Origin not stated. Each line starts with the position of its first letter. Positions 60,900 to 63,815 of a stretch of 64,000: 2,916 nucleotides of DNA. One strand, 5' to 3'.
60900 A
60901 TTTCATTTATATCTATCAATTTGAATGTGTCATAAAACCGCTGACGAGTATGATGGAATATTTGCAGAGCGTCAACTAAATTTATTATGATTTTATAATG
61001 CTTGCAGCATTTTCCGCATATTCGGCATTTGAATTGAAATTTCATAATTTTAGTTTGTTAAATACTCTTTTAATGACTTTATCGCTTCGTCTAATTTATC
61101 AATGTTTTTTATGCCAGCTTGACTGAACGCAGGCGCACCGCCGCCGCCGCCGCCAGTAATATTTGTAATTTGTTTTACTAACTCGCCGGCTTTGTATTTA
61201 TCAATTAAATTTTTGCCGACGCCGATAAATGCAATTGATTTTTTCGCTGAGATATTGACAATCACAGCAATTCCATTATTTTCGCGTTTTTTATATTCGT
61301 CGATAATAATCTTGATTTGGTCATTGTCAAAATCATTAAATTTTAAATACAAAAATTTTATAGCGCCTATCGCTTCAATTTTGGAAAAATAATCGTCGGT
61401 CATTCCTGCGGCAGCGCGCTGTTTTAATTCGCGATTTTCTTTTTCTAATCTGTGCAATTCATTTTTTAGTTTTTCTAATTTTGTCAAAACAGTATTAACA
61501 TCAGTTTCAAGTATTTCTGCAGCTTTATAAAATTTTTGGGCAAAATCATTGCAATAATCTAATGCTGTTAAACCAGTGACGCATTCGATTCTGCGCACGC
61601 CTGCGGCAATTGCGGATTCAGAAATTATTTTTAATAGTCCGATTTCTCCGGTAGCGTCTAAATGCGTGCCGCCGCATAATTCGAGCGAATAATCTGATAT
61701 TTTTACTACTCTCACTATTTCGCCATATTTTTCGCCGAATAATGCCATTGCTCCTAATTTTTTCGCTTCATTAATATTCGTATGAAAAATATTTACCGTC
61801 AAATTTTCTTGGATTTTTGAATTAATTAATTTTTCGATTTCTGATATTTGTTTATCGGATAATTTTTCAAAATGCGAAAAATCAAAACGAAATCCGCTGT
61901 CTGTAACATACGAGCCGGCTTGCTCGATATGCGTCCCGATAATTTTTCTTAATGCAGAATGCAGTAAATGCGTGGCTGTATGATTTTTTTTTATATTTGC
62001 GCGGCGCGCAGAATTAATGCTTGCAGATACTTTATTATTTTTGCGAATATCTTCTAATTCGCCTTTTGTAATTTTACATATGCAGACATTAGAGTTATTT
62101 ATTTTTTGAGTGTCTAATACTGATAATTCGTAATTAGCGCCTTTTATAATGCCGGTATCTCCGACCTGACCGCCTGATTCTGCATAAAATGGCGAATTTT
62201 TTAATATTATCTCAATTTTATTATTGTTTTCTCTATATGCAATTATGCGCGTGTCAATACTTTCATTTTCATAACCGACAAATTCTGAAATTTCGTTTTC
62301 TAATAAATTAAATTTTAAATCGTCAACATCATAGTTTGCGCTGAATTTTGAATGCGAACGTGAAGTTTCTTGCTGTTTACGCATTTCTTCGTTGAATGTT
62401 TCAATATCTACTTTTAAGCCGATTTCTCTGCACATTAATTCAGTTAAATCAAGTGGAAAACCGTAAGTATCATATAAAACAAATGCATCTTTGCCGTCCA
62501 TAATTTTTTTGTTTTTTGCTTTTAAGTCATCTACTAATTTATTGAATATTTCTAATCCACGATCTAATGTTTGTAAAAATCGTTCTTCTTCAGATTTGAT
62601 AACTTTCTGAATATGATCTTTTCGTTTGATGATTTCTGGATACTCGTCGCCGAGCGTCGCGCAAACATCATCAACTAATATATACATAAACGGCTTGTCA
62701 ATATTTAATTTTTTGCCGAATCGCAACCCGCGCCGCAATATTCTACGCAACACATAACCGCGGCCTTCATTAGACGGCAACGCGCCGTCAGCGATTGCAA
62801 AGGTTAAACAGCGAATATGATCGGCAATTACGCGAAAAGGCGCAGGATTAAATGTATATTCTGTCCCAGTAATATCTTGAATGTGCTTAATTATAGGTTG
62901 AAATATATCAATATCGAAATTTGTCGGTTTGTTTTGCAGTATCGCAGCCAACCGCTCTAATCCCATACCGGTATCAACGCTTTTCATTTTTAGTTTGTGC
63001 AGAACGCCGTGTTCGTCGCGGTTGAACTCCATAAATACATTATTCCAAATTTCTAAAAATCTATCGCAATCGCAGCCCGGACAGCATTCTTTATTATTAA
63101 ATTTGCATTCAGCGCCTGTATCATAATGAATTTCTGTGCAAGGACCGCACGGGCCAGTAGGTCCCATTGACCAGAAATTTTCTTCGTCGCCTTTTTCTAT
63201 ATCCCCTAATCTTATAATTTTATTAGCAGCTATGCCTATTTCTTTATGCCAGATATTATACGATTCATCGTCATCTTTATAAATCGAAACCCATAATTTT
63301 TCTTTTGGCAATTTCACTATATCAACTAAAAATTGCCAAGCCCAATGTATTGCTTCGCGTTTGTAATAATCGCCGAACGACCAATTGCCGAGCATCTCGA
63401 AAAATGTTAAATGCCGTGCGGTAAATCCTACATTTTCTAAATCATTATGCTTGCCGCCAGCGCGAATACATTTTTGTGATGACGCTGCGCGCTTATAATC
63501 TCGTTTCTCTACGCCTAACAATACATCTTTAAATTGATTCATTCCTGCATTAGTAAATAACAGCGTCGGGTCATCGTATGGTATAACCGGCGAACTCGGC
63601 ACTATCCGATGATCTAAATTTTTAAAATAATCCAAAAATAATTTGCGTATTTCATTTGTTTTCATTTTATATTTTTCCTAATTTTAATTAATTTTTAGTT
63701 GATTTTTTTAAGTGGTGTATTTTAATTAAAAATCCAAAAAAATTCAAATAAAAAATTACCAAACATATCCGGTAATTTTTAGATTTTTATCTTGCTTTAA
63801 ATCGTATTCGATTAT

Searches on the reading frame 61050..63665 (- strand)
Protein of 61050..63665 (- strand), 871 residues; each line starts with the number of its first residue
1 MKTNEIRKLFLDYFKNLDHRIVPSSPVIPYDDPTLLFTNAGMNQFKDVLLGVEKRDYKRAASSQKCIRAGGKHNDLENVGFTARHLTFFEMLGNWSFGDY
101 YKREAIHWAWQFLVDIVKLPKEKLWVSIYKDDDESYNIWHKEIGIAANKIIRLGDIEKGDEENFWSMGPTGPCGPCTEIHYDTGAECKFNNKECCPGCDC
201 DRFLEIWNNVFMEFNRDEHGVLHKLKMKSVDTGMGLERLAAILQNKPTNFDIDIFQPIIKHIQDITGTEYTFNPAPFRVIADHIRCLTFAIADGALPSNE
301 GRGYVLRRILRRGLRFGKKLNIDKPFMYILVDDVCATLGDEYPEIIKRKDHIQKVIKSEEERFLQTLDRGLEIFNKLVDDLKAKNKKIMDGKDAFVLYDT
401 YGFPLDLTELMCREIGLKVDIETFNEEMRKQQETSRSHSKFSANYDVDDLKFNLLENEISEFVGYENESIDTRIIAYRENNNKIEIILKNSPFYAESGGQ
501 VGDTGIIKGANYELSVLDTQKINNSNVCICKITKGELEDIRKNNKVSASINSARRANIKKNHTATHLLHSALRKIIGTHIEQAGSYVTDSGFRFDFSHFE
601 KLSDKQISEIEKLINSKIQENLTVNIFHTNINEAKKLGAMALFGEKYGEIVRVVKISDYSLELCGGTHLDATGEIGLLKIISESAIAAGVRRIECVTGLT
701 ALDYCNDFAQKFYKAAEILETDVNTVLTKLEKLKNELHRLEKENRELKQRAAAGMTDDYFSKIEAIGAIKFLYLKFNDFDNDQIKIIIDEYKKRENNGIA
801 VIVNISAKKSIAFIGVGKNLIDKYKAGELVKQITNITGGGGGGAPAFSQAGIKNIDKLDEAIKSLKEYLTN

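Call 62: find_homologous_proteins(query=window:61050-63665:-, max_evalue=1e-50)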
Query window:61050-63665:- (871 aa): 8000 proteins with E <= 1e-50 among 8000 candidates; the best 120 are listed.
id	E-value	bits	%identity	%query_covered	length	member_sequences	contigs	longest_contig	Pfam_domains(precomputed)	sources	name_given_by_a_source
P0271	0.0e+0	1994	100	100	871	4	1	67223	PF01411.25,PF07973.20,PF02272.25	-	-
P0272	0.0e+0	1145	61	95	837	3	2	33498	PF01411.25,PF07973.20,PF02272.25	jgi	-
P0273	4.5e-282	957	51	100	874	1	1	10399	PF01411.25,PF07973.20,PF02272.25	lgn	-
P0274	9.9e-278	942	68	68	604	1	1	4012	PF01411.25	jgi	-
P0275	3.7e-268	911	49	100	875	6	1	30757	PF01411.25,PF07973.20,PF02272.25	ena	-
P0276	3.2e-267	907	47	100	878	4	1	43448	PF01411.25,PF07973.20,PF02272.25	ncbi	-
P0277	9.0e-267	906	47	100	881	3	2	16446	PF01411.25,PF07973.20,PF02272.25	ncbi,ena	-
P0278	5.5e-266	903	48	99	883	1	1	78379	PF01411.25,PF07973.20,PF02272.25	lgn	-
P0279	1.4e-265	902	49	100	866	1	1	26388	PF01411.25,PF07973.20,PF02272.25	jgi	jgi:alanyl-tRNA synthetase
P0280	2.0e-265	902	47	100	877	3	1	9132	PF01411.25,PF07973.20,PF02272.25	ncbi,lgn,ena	-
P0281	2.3e-265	901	49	99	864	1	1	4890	PF01411.25,PF07973.20,PF02272.25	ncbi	-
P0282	1.1e-264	899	48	99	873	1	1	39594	PF01411.25,PF07973.20,PF02272.25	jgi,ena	-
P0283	6.4e-264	897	49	99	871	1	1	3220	PF01411.25,PF07973.20,PF02272.25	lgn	-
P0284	8.0e-264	896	49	99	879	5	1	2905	PF01411.25,PF07973.20,PF02272.25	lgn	-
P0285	9.0e-264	896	48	100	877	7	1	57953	PF01411.25,PF07973.20,PF02272.25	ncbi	-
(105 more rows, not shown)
